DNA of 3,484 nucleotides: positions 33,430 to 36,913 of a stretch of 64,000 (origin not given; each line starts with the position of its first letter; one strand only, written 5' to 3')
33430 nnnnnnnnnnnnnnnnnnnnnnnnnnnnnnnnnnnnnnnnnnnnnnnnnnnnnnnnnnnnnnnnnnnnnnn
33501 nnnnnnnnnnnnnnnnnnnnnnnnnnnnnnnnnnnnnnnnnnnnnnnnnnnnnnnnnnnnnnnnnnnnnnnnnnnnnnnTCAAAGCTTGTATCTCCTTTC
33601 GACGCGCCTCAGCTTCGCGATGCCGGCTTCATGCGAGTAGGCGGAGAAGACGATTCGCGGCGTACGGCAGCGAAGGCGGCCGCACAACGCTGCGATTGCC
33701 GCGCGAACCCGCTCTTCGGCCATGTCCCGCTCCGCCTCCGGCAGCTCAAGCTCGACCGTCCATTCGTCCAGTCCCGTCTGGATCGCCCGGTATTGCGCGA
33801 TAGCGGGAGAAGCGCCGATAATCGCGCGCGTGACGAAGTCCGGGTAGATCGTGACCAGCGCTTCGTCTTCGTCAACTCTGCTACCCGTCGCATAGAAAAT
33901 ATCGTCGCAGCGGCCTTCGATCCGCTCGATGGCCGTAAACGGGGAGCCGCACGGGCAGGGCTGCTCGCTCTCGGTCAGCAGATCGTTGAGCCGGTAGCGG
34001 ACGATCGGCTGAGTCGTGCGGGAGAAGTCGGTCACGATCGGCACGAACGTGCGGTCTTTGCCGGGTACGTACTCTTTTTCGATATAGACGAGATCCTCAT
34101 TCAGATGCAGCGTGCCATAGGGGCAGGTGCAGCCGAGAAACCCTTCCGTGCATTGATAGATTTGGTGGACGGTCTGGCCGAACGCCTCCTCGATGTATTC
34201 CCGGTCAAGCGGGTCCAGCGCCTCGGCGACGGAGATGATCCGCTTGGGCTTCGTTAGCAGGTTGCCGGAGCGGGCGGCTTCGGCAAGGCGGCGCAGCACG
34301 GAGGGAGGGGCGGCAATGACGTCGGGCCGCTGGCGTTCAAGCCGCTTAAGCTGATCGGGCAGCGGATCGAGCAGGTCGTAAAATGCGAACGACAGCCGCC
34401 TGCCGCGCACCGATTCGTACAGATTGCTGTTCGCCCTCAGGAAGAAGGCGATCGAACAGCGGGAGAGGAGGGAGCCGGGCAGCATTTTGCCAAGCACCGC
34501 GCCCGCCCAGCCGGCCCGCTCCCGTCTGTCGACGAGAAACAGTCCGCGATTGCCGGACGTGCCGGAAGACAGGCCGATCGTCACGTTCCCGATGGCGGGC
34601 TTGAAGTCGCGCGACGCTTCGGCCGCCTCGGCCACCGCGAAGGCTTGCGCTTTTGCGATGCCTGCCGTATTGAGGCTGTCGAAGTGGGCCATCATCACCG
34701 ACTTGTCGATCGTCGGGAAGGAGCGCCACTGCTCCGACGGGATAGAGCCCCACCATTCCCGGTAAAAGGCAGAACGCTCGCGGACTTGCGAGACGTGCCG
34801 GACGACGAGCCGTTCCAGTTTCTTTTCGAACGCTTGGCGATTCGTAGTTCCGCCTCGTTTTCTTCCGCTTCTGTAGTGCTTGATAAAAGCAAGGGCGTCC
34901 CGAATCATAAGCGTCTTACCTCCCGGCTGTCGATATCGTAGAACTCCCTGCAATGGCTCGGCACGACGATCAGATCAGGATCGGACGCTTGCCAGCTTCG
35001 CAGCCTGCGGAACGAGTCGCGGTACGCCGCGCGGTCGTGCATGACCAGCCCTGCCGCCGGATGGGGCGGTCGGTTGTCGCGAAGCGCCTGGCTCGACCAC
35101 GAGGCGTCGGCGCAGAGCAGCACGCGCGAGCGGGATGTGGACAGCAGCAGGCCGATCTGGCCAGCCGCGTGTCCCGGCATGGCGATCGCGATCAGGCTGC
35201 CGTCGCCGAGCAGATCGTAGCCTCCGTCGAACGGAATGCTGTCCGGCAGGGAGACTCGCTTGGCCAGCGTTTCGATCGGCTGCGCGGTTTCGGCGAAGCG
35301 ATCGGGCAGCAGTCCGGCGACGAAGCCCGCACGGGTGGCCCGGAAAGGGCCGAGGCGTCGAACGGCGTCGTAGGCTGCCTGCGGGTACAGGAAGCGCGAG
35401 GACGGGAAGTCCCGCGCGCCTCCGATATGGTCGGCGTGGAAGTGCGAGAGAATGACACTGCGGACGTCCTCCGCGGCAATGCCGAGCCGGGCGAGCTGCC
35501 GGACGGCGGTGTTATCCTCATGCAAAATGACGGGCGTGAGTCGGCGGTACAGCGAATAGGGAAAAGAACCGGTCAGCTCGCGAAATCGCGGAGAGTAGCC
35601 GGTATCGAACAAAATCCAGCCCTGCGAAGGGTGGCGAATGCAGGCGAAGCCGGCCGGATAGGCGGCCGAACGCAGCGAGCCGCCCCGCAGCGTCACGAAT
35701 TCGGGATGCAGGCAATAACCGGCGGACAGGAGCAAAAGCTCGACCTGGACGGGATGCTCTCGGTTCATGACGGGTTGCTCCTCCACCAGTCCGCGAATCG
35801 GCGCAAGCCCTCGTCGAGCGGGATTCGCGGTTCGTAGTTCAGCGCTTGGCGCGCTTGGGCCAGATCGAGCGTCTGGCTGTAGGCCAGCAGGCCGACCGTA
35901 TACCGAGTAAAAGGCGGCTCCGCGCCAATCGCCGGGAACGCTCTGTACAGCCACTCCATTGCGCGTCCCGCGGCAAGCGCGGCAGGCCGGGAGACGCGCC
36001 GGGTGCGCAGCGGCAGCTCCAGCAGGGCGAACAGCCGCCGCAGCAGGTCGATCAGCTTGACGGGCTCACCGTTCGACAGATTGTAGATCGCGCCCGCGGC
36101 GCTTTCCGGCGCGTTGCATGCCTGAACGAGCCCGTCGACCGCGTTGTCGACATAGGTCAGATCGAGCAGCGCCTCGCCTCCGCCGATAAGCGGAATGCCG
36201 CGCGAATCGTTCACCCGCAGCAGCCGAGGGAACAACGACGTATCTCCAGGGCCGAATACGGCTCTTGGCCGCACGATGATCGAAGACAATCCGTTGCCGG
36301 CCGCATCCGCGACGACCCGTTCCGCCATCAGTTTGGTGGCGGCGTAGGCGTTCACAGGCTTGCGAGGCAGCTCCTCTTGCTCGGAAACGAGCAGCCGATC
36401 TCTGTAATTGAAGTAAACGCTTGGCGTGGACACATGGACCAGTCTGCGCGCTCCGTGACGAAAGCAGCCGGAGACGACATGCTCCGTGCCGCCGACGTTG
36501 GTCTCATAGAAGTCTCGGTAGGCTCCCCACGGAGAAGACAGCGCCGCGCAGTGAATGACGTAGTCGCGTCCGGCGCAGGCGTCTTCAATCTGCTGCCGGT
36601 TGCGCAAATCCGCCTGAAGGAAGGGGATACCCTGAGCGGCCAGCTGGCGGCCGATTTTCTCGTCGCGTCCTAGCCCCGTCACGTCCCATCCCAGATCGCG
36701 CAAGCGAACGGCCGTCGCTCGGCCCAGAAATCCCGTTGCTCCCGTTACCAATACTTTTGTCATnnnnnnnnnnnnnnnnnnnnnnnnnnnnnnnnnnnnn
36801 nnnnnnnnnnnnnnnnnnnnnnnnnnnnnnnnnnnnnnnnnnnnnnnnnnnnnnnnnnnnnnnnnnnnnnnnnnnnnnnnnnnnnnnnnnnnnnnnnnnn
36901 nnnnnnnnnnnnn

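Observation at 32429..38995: Tightly coupled six-gene operon (KASIII-like, ATP-grasp, NAD-epimerase, MBL hydrolase, F390-synthetase-like acyl-AMP ligase, acyltransferase-like): uncharacterised acyl/aminoacyl small-molecule or envelope-modification pathway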

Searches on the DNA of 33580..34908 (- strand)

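Call 105: search_dna_similar(query=L104:5100-12200:+, collection=ecoli_genomes, mode=near, max_rows=12, rows=spread)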
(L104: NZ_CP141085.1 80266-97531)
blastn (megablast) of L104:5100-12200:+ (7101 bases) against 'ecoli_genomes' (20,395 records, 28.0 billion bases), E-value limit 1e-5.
Records with a match: 5206; places in all: 10543; records where one place covers at least 80% of the query: 673.
Genomes with a match: 5204 of 5426; with a place that covers at least 80% of the query: 673. Places per genome that has any: lowest 1, median 2, highest 9. On chromosomes: 10524 places; on plasmids: 19.
Best place of each record, by identity: >=99% 493; 95-99% 4681; 90-95% 32.
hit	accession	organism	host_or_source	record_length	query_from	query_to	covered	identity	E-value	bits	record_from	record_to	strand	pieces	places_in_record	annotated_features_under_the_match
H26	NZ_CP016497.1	Escherichia coli strain UPEC 26-1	Homo sapiens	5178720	1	7101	100%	100.0%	0e+0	13114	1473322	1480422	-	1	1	F390 synthetase-related protein | sterol desaturase family protein | acyl-CoA desaturase | NAD-dependent epimerase/dehydratase family protein | 3-oxoacyl-[acyl-carrier-protein] synthase III C-terminal ... | and 3 other names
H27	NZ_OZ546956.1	Escherichia coli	Homo sapiens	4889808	2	7008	99%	98.8%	0e+0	12469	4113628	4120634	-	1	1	F390 synthetase-related protein | sterol desaturase family protein | fatty acid desaturase family protein | NAD-dependent epimerase/dehydratase family protein | 3-oxoacyl-[acyl-carrier-protein] synthase III C-terminal ... | and 3 other names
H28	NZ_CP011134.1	Escherichia coli VR50 strain VR50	Homo sapiens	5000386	6984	7101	2%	98.3%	5e-49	207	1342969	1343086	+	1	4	RtT sRNA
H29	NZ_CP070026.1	Escherichia coli strain FDAARGOS_1337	Homo sapiens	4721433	6984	7101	2%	98.3%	5e-49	207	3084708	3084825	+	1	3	RtT sRNA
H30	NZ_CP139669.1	Escherichia coli strain TP6-3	Homo sapiens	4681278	6984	7101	2%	98.3%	5e-49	207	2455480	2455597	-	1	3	RtT sRNA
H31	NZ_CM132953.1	Escherichia coli strain 10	Homo sapiens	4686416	6984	7101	2%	98.3%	5e-49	207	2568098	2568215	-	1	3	RtT sRNA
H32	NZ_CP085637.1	Escherichia coli strain fECg99.1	pigeon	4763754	6984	7101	2%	97.5%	2e-47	202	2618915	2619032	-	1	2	RtT sRNA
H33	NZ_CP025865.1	Escherichia coli strain 504211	Homo sapiens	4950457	6984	7101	2%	96.6%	1e-45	196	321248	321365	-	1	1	RtT sRNA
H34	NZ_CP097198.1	Escherichia coli strain 2-1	pig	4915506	6984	7101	2%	96.6%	1e-45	196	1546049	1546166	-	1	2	RtT sRNA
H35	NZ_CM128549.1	Escherichia coli strain MMC-J-0020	Homo sapiens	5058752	6984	7101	2%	96.6%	1e-45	196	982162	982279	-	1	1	RtT sRNA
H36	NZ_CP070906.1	Escherichia coli strain 88COLEC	Homo sapiens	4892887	6984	7101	2%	95.8%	5e-44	191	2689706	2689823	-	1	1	RtT sRNA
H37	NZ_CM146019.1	Escherichia coli strain YDMW_2_complete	Sewage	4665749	6984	7055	1%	98.6%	4e-25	128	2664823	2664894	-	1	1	RtT sRNA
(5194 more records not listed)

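Call 106: search_dna_similar(query=L104:5191-9278:+, collection=ecoli_genomes, mode=near, max_rows=60, rows=spread, max_evalue=1e-100)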
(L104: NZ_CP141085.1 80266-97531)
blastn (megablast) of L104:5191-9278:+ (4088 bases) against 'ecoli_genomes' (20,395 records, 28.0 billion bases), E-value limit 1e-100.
Records with a match: 674; places in all: 674; records where one place covers at least 80% of the query: 674.
Genomes with a match: 674 of 5426; with a place that covers at least 80% of the query: 674. Places per genome that has any: lowest 1, median 1, highest 1. On chromosomes: 672 places; on plasmids: 2.
Best place of each record, by identity: >=99% 103; 95-99% 569; 90-95% 2.
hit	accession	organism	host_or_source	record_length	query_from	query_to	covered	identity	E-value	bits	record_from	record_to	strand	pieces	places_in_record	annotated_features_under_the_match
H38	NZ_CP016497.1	Escherichia coli strain UPEC 26-1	Homo sapiens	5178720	1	4088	100%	100.0%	0e+0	7550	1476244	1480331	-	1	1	F390 synthetase-related protein | NAD-dependent epimerase/dehydratase family protein | 3-oxoacyl-[acyl-carrier-protein] synthase III C-terminal ... | MBL fold metallo-hydrolase | phosphatase PAP2 family protein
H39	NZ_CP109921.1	Escherichia coli O2:K2:H1 strain C 237-04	Homo sapiens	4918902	1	4088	100%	100.0%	0e+0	7550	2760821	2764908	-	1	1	F390 synthetase-related protein | NAD-dependent epimerase/dehydratase family protein | 3-oxoacyl-[acyl-carrier-protein] synthase III C-terminal ... | MBL fold metallo-hydrolase | phosphatase PAP2 family protein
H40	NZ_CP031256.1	Escherichia coli strain M16807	Homo sapiens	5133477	1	4088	100%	100.0%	0e+0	7544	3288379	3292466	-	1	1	F390 synthetase-related protein | NAD-dependent epimerase/dehydratase family protein | 3-oxoacyl-[acyl-carrier-protein] synthase III C-terminal ... | MBL fold metallo-hydrolase | phosphatase PAP2 family protein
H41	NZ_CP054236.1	Escherichia coli strain EcPF5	Homo sapiens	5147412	1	4088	100%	100.0%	0e+0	7544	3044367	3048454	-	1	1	F390 synthetase-related protein | NAD-dependent epimerase/dehydratase family protein | 3-oxoacyl-[acyl-carrier-protein] synthase III C-terminal ... | MBL fold metallo-hydrolase | phosphatase PAP2 family protein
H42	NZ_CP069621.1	Escherichia coli strain PBP5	not applicable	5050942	1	4088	100%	100.0%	0e+0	7544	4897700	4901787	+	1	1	F390 synthetase-related protein | NAD-dependent epimerase/dehydratase family protein | 3-oxoacyl-[acyl-carrier-protein] synthase III C-terminal ... | MBL fold metallo-hydrolase | phosphatase PAP2 family protein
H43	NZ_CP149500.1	Escherichia coli strain FDA strain Seattle 1946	clinical isolate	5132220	1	4088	100%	100.0%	0e+0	7544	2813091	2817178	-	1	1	F390 synthetase-related protein | NAD(P)-dependent oxidoreductase | 3-oxoacyl-[acyl-carrier-protein] synthase III C-terminal ... | MBL fold metallo-hydrolase | phosphatase PAP2 family protein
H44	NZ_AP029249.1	Escherichia coli strain LTC201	missing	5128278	1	4088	100%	100.0%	0e+0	7544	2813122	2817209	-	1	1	F390 synthetase-related protein | NAD-dependent epimerase/dehydratase family protein | 3-oxoacyl-[acyl-carrier-protein] synthase III C-terminal ... | MBL fold metallo-hydrolase | phosphatase PAP2 family protein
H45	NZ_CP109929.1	Escherichia coli O6:K2:H1 strain C 691-04A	Homo sapiens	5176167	1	4088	100%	100.0%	0e+0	7539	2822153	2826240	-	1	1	F390 synthetase-related protein | NAD-dependent epimerase/dehydratase family protein | 3-oxoacyl-[acyl-carrier-protein] synthase III C-terminal ... | MBL fold metallo-hydrolase | phosphatase PAP2 family protein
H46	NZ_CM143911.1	Escherichia coli strain E02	Homo sapiens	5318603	1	4088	100%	99.9%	0e+0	7531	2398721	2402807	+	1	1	F390 synthetase-related protein | NAD-dependent epimerase/dehydratase family protein | 3-oxoacyl-[acyl-carrier-protein] synthase III C-terminal ... | MBL fold metallo-hydrolase | phosphatase PAP2 family protein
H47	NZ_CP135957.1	Escherichia coli strain MS1657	Gallus gallus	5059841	1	4088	100%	99.0%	0e+0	7317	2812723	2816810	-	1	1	F390 synthetase-related protein | NAD-dependent epimerase/dehydratase family protein | 3-oxoacyl-[acyl-carrier-protein] synthase III C-terminal ... | MBL fold metallo-hydrolase | phosphatase PAP2 family protein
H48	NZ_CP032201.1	Escherichia coli strain AR_0086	missing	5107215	1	4088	100%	98.9%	0e+0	7306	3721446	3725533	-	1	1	F390 synthetase-related protein | NAD-dependent epimerase/dehydratase family protein | 3-oxoacyl-[acyl-carrier-protein] synthase III C-terminal ... | MBL fold metallo-hydrolase | phosphatase PAP2 family protein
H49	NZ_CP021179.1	Escherichia coli strain 81009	Homo sapiens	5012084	1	4088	100%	98.9%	0e+0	7306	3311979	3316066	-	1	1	F390 synthetase-related protein | NAD-dependent epimerase/dehydratase family protein | 3-oxoacyl-[acyl-carrier-protein] synthase III C-terminal ... | MBL fold metallo-hydrolase | phosphatase PAP2 family protein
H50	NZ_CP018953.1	Escherichia coli strain Ecol_276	Homo sapiens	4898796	1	4088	100%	98.9%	0e+0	7306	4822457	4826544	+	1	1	F390 synthetase-related protein | NAD-dependent epimerase/dehydratase family protein | 3-oxoacyl-[acyl-carrier-protein] synthase III C-terminal ... | MBL fold metallo-hydrolase | phosphatase PAP2 family protein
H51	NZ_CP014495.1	Escherichia coli strain SaT040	Homo sapiens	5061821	1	4088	100%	98.9%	0e+0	7306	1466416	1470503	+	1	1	F390 synthetase-related protein | NAD-dependent epimerase/dehydratase family protein | 3-oxoacyl-[acyl-carrier-protein] synthase III C-terminal ... | MBL fold metallo-hydrolase | phosphatase PAP2 family protein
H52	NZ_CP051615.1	Escherichia coli O25b:H4-ST131 strain 2017_APHA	Pig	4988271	1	4088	100%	98.9%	0e+0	7306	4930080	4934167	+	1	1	F390 synthetase-related protein | NAD-dependent epimerase/dehydratase family protein | 3-oxoacyl-[acyl-carrier-protein] synthase III C-terminal ... | MBL fold metallo-hydrolase | phosphatase PAP2 family protein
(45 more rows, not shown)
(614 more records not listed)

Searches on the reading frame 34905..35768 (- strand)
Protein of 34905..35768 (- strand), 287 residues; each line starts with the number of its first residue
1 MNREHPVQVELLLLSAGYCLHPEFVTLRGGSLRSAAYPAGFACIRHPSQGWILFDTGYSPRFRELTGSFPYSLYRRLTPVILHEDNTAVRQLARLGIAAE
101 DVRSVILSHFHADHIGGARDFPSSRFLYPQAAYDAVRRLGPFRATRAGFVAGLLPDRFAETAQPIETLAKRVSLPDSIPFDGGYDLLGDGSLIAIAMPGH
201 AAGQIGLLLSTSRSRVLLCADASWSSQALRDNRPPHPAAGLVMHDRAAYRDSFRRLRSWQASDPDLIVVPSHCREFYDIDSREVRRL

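Call 6: search_protein_families(library=pfam, proteins=[window:34905-35768:-], max_evalue=0.01)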
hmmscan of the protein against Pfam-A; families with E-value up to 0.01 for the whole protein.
window:34905-35768:- (287 aa): 3 families
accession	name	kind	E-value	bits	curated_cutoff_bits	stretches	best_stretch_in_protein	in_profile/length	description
PF00753.33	Lactamase_B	-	6.3e-21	75.7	22.7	1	48-258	14-186/196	Metallo-beta-lactamase superfamily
PF12706.13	Lactamase_B_2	-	6.4e-05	23.1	27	1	51-147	2-81/200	Beta-lactamase superfamily domain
PF23023.1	Anti-Pycsar_Apyc1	-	0.0029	17.6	50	1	86-122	38-74/250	Anti-Pycsar protein Apyc1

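Call 7: search_protein_families(library=ncbifam, proteins=[window:34905-35768:-], max_evalue=0.01)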
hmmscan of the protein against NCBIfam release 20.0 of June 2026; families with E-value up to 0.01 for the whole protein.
window:34905-35768:- (287 aa): 19 families
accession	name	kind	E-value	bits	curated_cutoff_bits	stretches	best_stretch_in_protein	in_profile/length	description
NF045700.1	AHLLactAttM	equivalog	2.6e-22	79.6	390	1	25-275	19-248/257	AttM family quorum-quenching N-acyl homoserine lactonase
NF047925.1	pyridox_lacton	equivalog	1e-14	55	325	1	43-275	39-255/268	4-pyridoxolactonase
NF045699.1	AHLLactAiiA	equivalog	5e-14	52.1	375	1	48-137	42-131/251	quorum-quenching N-acyl homoserine lactonase AiiA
NF047979.1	lactonase_AidB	equivalog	3.7e-12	46.1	360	2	194-281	178-261/271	AidB family quorum-quenching N-acyl homoserine lactonase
NF047976.1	lactonase_AhlS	equivalog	5.6e-10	38.8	475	1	41-121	45-123/276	AhlS family quorum-quenching N-acyl homoserine lactonase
NF033105.1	bla_subclass_B3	equivalog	8.5e-07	28.5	240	1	90-119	50-79/257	subclass B3 metallo-beta-lactamase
NF047893.1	blaSAM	exception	0.00022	20.6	550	1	91-206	92-194/295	SAM family subclass B3 metallo-beta-lactamase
NF000439.2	blaAIM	exception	0.00026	20.6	675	1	92-206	87-188/303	AIM family subclass B3 metallo-beta-lactamase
NF053820.1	MBLfold_Strvi7410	exception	0.00053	19.5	525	0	87-167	50-130/343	Strvi_7410 family MBL fold metallo-hydrolase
TIGR02651.1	RNase_Z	equivalog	0.001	18.2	292.95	1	90-117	40-67/302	ribonuclease Z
NF000459.2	blaSPG-1_fam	exception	0.0012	17.9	550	0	180-261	151-225/285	SPG-1 family subclass B3 metallo-beta-lactamase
NF000805.0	PRK00055.2-3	equivalog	0.0018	17.6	416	1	87-117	41-71/307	ribonuclease Z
NF033106.1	blaL1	exception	0.0018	17.3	560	1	90-118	86-114/290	L1 family subclass B3 metallo-beta-lactamase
NF000801.0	PRK00055.1-3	equivalog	0.002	17.3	252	1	89-117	41-69/307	ribonuclease Z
TIGR03413.1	GSH_gloB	equivalog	0.0026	17.2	200.8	0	101-120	43-62/248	hydroxyacylglutathione hydrolase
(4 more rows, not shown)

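Call 43: search_solved_structures(query=window:34905-35768:-, max_evalue=0.001)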
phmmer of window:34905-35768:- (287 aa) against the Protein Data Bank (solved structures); distinct sequences matched with E-value up to 0.001: 25.
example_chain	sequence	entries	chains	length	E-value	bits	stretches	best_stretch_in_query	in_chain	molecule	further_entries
2r2d_A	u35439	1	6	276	1.6e-11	47.4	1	47-276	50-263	Zn-dependent hydrolases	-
9khq_A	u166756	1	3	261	1.8e-11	47.2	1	37-235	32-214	N-acylhomoserine lactonase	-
9kho_A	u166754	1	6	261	1.6e-10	44.1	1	37-233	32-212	N-acylhomoserine lactonase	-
3aj3_A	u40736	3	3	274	5.2e-10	42.4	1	35-230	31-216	4-pyridoxolactonase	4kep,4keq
6n9q_P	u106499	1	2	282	7e-09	38.7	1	36-258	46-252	Lactonase GcL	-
2br6_A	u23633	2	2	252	7.3e-09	38.7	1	44-136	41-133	AIIA-LIKE PROTEIN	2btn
2a7m_A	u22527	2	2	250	7.3e-09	38.7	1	44-136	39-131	N-acyl homoserine lactone hydrolase | N-acyl homoserine lactonase AiiA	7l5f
3dha_A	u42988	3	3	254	7.4e-09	38.7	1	44-136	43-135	N-Acyl Homoserine Lactone Hydrolase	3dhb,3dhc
5eh9_A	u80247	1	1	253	7.7e-09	38.6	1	44-136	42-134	N-acyl homoserine lactonase AiiA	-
6n9i_A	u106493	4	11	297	8.4e-09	38.5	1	36-258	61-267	Putative hydrolase | GcL lactonase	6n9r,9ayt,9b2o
9b2i_A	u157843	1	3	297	9.2e-09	38.3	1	36-129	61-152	quorum-quenching N-acyl-homoserine lactonase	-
9b2j_A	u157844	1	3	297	1e-08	38.2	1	36-258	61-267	quorum-quenching N-acyl-homoserine lactonase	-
4j5f_A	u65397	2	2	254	1e-08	38.2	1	44-136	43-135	N-acyl homoserine lactonase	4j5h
9b2l_A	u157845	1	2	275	3.2e-08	36.6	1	36-258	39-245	quorum-quenching N-acyl-homoserine lactonase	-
9b2p_A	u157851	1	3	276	3.2e-08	36.6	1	36-258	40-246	quorum-quenching N-acyl-homoserine lactonase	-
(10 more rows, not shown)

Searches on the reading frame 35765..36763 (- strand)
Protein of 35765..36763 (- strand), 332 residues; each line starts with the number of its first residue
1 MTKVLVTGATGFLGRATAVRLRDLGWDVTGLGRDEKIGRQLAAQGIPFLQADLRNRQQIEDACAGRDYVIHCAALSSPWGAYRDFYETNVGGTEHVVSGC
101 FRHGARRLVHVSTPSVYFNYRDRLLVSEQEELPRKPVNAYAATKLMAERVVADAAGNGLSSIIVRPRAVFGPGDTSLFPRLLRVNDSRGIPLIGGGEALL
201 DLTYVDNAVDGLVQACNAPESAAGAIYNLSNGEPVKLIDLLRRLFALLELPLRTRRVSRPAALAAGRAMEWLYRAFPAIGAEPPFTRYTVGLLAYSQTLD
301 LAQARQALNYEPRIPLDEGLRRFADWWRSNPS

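Call 6: search_protein_families(library=pfam, proteins=[window:35765-36763:-], max_evalue=0.01)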
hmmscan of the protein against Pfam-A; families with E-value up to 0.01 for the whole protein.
window:35765-36763:- (332 aa): 9 families
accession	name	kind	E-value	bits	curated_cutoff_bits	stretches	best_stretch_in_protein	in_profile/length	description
PF01370.27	Epimerase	-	3.1e-42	145.1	20.9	1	4-229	1-239/240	NAD dependent epimerase/dehydratase family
PF01073.25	3Beta_HSD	-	1.8e-35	122.8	22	1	5-253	1-273/280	3-beta hydroxysteroid dehydrogenase/isomerase family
PF07993.18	NAD_binding_4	-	2.4e-19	70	20.1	1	58-171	81-209/258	Male sterility protein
PF04321.23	RmlD_sub_bind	-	3.5e-16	59.5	27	1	3-188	2-170/287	RmlD substrate binding domain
PF16363.11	GDP_Man_Dehyd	-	9.2e-16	58.6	27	1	5-321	1-330/332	GDP-mannose 4,6 dehydratase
PF13460.12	NAD_binding_10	-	1.1e-14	55.1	27.2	1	8-168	1-145/184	NAD(P)H-binding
PF02719.21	Polysacc_synt_2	-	2.1e-10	40.7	20.2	1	4-113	1-128/293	Polysaccharide biosynthesis protein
PF05368.20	NmrA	-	3.8e-06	27.1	27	1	3-73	4-77/298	NmrA-like family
PF00106.31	adh_short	-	8.5e-05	22.6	26.6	1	4-64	3-69/195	short chain dehydrogenase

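Call 7: search_protein_families(library=ncbifam, proteins=[window:35765-36763:-], max_evalue=0.01)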
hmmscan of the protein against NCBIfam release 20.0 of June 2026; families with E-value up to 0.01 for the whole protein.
window:35765-36763:- (332 aa): 48 families (the best 25 are shown)
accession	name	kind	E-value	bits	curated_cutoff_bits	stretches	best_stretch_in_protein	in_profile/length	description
NF042422.1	oxyalk_red_OleD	equivalog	1.8e-71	241.2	580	1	3-328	2-329/329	2-alkyl-3-oxoalkanoate reductase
NF042423.1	oxyalk_red_Shew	equivalog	6.7e-67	225.9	580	1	2-322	9-330/331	2-alkyl-3-oxoalkanoate reductase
TIGR03466.1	HpnA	hypoth_equivalog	3e-35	121.6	367.65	1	3-330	2-324/327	hopanoid-associated sugar epimerase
TIGR01746.1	Thioester-redct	subfamily_domain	1.3e-20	74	213.35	1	67-250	90-282/371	thioester reductase domain-containing protein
TIGR04180.1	EDH_00030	hypoth_equivalog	6.6e-20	71.4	475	1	4-249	1-257/297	NAD-dependent 4,6-dehydratase LegB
TIGR01181.1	dTDP_gluc_dehyt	equivalog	8e-19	67.9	365.1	1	3-330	1-314/321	dTDP-glucose 4,6-dehydratase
TIGR01179.1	galE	equivalog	1e-17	64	262.3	1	3-170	1-177/332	UDP-glucose 4-epimerase GalE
NF052578.1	StrlDmthSdmBMthl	equivalog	2.5e-17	63.6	600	1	4-312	3-308/328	sterol demethylase protein SdmB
NF008872.0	PRK11908.1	equivalog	1.6e-15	57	294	1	1-233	1-255/349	bifunctional UDP-4-keto-pentose/UDP-xylose synthase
NF004520.0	PRK05865.1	equivalog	5.5e-13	47.7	1509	1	3-251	2-201/854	sugar epimerase family protein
TIGR01214.1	rmlD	equivalog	2.6e-12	46.4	224.05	1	3-178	1-159/285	dTDP-4-dehydrorhamnose reductase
NF058621.1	DiazavRedAvaA7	equivalog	4.1e-12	46.3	400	1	3-272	2-268/304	3-diazoavenalumate denitrifying reductase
TIGR02622.1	CDP_4_6_dhtase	equivalog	5.2e-11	42.3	278.45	1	2-152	5-166/352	CDP-glucose 4,6-dehydratase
TIGR03589.1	PseB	equivalog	9.7e-11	41.2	407.75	1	3-154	6-149/324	UDP-N-acetylglucosamine 4,6-dehydratase (inverting)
TIGR02197.1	heptose_epim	equivalog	1.2e-10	41.1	274.6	1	4-155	1-153/316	ADP-glyceromanno-heptose 6-epimerase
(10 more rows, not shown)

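Call 42: search_solved_structures(query=window:35765-36763:-, max_evalue=1e-10)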
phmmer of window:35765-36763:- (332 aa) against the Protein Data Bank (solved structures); distinct sequences matched with E-value up to 1e-10: 25.
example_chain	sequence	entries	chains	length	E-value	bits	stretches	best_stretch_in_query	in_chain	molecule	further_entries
6jkg_A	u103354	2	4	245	6.3e-23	84.7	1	5-217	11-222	Sterol-4-alpha-carboxylate 3-dehydrogenase, decarboxylating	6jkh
6kv9_A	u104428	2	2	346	5.4e-21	78.4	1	4-242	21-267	MoeE5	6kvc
6wjb_A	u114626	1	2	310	3.1e-17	66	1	3-254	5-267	NAD-dependent epimerase/dehydratase family protein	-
5u4q_A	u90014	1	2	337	1.1e-16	64.2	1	3-243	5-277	dTDP-glucose 4,6-dehydratase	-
6wj9_A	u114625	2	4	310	1.6e-16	63.7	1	3-254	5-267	NAD-dependent epimerase/dehydratase family protein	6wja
6zl6_A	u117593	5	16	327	2.6e-16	62.9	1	3-244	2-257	Epimerase domain-containing protein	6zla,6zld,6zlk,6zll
3vps_A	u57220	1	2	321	8.2e-16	61.3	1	3-268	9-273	NAD-dependent epimerase/dehydratase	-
6zlj_A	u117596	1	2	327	9.3e-16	61.1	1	3-244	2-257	Epimerase domain-containing protein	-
3wj7_A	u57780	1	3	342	2.9e-15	59.5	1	4-328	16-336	Putative oxidoreductase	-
4id9_A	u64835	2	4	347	1.5e-14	57.1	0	4-163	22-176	SHORT-CHAIN DEHYDROGENASE/REDUCTASE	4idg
8vr2_A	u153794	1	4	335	4.1e-14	55.7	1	3-239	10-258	NAD-dependent epimerase/dehydratase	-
8w3u_A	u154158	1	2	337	5e-14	55.4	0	3-174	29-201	dTDP-glucose 4,6-dehydratase related protein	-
9ar1_A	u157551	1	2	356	6.1e-14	55.2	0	3-174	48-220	dTDP-glucose 4,6-dehydratase related protein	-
8shh_A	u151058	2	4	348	8.4e-14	54.7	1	43-244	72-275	dTDP-glucose 4,6-dehydratase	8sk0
1sb8_A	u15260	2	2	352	2.2e-13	53.3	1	5-240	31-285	wbpP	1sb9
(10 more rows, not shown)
